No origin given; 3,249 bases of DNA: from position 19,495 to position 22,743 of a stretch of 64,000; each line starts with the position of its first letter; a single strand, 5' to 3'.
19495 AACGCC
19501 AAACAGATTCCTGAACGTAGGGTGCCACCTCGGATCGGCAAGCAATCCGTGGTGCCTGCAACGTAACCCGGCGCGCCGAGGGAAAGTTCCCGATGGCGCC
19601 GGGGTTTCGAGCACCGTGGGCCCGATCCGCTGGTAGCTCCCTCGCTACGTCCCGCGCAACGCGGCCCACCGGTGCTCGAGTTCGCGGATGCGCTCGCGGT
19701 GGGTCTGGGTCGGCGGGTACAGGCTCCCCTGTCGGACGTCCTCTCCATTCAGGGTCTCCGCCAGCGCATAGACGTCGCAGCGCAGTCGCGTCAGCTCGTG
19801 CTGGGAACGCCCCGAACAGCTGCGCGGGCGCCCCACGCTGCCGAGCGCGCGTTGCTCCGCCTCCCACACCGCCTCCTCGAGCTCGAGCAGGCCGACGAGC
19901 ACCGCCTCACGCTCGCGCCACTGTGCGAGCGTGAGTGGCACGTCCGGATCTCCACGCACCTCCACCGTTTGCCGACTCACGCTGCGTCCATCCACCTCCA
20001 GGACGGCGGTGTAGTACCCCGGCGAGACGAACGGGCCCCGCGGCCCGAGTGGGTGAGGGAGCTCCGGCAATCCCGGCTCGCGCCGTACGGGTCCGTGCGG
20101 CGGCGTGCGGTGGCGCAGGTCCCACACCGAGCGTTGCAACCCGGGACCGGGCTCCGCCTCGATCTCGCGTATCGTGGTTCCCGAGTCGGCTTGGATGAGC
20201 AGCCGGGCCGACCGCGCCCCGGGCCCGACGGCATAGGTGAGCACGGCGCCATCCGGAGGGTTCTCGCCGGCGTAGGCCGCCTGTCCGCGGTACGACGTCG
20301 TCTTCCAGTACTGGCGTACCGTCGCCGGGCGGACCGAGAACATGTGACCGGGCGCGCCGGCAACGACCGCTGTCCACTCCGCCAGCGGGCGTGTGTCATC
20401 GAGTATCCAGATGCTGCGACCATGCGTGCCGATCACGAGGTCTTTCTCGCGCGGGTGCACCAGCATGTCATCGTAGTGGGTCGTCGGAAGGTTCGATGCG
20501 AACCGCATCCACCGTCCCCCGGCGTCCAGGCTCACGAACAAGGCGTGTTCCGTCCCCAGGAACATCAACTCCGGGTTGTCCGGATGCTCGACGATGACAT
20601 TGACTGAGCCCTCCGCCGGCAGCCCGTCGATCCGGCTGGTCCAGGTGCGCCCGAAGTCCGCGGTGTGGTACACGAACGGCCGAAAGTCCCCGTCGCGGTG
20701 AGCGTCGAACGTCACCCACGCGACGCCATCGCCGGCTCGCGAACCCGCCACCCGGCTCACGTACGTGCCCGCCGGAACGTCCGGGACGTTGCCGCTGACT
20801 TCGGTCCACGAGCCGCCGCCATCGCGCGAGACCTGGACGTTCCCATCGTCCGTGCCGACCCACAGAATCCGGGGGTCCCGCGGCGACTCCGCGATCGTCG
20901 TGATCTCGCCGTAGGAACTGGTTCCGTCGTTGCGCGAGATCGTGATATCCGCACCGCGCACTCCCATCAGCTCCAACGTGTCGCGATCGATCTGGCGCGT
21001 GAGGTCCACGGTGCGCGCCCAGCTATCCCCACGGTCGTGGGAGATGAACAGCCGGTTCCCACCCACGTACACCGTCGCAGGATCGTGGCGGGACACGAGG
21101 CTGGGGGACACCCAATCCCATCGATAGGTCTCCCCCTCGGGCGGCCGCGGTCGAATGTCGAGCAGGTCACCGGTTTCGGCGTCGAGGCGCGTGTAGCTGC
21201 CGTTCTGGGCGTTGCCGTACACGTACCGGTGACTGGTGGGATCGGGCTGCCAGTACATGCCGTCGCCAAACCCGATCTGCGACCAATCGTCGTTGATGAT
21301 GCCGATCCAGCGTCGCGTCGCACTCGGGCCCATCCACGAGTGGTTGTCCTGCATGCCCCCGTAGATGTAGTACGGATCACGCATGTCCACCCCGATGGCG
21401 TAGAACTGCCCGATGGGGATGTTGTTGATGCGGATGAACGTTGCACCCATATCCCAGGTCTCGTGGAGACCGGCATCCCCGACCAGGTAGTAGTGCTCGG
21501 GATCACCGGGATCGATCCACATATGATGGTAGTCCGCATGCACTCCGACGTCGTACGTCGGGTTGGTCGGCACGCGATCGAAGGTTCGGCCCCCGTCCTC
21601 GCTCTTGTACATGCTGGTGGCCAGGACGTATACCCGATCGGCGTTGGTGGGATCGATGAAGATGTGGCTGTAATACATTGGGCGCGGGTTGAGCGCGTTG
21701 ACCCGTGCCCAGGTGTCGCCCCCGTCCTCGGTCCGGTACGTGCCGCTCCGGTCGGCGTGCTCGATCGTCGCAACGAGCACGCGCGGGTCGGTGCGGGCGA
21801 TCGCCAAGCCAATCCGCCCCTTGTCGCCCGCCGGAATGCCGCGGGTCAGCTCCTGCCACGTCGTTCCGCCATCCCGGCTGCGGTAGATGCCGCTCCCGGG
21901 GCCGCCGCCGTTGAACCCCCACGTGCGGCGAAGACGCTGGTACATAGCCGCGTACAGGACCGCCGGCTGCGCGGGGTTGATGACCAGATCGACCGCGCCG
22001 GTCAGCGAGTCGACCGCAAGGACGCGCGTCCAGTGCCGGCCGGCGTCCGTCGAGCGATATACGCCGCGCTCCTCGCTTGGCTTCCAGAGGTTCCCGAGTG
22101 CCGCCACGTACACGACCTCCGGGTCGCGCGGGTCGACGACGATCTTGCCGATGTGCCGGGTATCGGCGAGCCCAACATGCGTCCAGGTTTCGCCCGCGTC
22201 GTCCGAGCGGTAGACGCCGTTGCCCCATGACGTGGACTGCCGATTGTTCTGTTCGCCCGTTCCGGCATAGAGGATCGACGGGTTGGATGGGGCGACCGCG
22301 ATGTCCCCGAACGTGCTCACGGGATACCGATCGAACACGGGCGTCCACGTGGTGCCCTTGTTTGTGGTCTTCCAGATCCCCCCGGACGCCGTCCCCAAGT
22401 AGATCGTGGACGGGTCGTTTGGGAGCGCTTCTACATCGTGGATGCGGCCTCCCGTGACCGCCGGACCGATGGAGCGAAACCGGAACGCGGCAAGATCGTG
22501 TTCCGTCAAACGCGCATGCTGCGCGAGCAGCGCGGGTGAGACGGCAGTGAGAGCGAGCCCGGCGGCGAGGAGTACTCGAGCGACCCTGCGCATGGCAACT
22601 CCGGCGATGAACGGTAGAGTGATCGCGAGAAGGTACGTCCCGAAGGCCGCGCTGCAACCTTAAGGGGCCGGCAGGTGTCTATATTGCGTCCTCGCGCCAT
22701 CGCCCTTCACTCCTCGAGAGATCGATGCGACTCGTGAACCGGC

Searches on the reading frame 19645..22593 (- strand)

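Call 60: search_protein_families(library=pfam, proteins=[window:19645-22593:-])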
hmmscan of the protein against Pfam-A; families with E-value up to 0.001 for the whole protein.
window:19645-22593:- (982 aa): 5 families
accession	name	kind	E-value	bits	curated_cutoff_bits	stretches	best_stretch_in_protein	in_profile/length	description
PF15902.12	Sortilin-Vps10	-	2.2e-33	116.2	33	3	127-252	3-115/446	Sortilin, neurotensin receptor 3,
PF02012.26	BNR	-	1.5e-09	36.9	27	0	237-247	1-11/12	BNR/Asp-box repeat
PF14870.12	PSII_BNR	-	3.7e-08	33.4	27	0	641-762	40-159/303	Photosynthesis system II assembly factor YCF48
PF13088.12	BNR_2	-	5.5e-07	29.6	31.4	1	118-314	76-270/277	BNR repeat-like domain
PF15899.11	BNR_6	-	0.00087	19.6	27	0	128-140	2-14/14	BNR-Asp box repeat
